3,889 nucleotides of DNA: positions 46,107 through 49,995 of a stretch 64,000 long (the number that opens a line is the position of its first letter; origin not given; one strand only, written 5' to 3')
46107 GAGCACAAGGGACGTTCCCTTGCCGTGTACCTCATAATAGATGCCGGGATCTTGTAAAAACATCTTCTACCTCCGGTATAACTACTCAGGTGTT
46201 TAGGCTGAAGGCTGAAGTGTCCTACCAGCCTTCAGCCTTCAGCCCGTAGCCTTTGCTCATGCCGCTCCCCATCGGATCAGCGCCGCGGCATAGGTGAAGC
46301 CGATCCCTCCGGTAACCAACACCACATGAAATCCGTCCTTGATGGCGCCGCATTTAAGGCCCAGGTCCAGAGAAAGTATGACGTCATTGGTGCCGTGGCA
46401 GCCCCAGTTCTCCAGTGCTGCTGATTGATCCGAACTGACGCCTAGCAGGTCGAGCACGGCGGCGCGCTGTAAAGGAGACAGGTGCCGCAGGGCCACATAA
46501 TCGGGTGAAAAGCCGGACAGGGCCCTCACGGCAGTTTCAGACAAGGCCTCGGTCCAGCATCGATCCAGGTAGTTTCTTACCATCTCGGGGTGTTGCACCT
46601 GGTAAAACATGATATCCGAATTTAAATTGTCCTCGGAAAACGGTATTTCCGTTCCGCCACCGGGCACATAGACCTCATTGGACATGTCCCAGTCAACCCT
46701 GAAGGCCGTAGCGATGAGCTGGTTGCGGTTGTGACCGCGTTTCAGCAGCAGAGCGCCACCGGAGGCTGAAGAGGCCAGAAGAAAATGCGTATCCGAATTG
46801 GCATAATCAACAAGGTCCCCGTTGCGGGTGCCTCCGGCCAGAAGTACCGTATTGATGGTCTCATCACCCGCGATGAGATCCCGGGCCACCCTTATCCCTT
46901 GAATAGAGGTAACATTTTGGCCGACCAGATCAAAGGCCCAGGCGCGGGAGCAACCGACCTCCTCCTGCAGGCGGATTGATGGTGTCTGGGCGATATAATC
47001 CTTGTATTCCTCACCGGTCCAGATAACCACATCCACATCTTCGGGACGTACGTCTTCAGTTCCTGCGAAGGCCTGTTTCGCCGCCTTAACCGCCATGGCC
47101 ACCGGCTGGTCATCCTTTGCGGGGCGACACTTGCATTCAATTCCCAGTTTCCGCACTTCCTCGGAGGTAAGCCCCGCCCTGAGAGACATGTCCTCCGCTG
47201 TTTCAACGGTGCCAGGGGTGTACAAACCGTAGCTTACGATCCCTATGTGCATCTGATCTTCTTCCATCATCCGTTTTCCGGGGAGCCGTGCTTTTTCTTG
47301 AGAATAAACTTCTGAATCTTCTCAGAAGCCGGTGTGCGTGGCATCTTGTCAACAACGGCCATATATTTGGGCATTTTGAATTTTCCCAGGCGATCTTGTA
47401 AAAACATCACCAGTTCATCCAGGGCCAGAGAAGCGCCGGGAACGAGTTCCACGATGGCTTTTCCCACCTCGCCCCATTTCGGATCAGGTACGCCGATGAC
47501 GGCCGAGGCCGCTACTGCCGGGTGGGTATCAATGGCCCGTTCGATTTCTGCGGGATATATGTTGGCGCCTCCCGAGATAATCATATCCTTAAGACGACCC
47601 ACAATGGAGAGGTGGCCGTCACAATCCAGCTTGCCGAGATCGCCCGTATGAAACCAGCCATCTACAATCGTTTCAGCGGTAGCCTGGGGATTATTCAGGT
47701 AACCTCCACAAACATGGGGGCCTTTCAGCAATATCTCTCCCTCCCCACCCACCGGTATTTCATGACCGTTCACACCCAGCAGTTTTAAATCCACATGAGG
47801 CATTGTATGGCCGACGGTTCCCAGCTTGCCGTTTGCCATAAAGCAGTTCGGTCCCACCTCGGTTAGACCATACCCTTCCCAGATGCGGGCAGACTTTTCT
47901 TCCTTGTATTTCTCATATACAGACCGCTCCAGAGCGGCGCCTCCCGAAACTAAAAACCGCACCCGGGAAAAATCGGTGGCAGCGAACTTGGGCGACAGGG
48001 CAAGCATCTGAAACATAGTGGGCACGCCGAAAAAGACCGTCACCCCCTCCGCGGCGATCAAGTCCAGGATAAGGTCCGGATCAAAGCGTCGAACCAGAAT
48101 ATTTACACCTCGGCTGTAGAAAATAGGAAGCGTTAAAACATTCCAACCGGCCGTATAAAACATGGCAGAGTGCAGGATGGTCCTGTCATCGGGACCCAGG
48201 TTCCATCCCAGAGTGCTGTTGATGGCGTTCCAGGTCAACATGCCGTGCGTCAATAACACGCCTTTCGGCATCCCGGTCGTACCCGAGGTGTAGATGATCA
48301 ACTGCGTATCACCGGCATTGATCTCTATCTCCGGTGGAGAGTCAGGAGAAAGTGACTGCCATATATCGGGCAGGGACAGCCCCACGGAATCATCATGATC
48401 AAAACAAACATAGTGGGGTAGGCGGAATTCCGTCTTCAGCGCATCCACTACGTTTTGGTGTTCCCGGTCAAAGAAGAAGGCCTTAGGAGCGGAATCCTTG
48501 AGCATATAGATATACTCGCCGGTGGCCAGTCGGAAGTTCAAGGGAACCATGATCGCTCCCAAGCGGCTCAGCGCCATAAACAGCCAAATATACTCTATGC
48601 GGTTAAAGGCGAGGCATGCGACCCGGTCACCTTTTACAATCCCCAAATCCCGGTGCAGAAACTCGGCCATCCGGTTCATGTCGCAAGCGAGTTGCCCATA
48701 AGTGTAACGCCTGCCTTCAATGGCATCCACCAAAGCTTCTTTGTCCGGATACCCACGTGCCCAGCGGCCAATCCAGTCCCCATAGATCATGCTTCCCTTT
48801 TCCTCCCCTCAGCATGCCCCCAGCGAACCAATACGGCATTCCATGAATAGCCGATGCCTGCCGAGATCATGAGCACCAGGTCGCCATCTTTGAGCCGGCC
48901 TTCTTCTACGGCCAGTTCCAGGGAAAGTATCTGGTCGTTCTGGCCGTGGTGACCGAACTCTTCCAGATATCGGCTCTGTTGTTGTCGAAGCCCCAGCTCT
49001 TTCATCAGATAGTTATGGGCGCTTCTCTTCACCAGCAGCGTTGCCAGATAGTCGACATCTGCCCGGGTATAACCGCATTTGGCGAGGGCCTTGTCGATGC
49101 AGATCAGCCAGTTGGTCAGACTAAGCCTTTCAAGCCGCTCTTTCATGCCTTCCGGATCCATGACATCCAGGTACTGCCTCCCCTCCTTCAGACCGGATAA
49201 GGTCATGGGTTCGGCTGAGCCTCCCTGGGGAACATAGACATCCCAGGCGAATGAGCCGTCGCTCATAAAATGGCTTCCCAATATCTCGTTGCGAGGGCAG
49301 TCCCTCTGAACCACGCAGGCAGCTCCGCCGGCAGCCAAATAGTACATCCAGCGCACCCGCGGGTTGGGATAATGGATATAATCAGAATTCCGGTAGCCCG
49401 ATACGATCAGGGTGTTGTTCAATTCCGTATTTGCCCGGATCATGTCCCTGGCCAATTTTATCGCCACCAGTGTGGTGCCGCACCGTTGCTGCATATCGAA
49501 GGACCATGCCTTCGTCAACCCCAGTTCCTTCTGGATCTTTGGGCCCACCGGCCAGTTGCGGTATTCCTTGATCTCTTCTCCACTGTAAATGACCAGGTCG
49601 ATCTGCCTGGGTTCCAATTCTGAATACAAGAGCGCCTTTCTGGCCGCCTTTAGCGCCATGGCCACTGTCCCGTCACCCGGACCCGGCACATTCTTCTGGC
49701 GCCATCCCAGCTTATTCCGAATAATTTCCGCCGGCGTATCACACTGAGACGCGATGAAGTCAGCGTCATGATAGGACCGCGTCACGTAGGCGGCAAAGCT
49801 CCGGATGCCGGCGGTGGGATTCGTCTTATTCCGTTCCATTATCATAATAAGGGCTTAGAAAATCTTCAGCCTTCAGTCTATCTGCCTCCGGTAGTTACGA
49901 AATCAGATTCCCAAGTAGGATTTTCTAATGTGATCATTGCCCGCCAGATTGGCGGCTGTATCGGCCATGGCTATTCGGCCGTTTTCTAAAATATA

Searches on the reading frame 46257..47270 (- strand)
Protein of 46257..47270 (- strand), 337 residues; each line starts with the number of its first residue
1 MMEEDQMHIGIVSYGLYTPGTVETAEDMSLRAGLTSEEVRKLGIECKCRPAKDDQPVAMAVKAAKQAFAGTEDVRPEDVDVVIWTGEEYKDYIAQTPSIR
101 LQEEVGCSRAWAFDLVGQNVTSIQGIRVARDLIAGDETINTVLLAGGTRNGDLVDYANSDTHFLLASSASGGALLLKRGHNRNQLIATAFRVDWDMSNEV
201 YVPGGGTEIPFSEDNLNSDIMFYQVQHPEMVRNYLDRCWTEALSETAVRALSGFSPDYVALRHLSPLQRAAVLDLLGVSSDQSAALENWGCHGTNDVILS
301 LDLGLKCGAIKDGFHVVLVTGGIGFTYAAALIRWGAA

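Call 62: search_protein_families(library=pfam, proteins=[window:46257-47270:-], max_evalue=0.000001)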
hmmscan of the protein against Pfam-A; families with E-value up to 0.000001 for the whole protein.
window:46257-47270:- (337 aa): 2 families
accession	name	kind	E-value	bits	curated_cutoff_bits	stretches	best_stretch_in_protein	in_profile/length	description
PF08541.16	ACP_syn_III_C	-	1.5e-07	31.9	26.6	1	270-334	25-90/90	3-Oxoacyl-[acyl-carrier-protein (ACP)] synthase III C terminal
PF08545.16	ACP_syn_III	-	7.8e-07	29.3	24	0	114-192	2-78/80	3-Oxoacyl-[acyl-carrier-protein (ACP)] synthase III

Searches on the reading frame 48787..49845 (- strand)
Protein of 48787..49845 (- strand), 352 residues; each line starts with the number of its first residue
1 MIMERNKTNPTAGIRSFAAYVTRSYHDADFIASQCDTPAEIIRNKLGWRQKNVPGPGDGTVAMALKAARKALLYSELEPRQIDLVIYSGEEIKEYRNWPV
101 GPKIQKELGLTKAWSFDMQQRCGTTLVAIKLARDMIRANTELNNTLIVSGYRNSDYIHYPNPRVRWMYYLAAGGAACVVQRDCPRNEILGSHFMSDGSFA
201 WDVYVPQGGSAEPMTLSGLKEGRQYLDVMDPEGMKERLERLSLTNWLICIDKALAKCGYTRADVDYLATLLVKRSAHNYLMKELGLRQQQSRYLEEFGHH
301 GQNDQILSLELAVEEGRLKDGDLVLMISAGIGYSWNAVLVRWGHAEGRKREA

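Call 62: search_protein_families(library=pfam, proteins=[window:48787-49845:-], max_evalue=0.000001)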
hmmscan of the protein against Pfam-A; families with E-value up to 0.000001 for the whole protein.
window:48787-49845:- (352 aa): 2 families
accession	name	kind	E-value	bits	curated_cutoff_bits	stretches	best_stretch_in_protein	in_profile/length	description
PF08541.16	ACP_syn_III_C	-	6.7e-19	68.3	26.6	1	254-342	1-90/90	3-Oxoacyl-[acyl-carrier-protein (ACP)] synthase III C terminal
PF08545.16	ACP_syn_III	-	1.4e-14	54.1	24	1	116-197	1-80/80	3-Oxoacyl-[acyl-carrier-protein (ACP)] synthase III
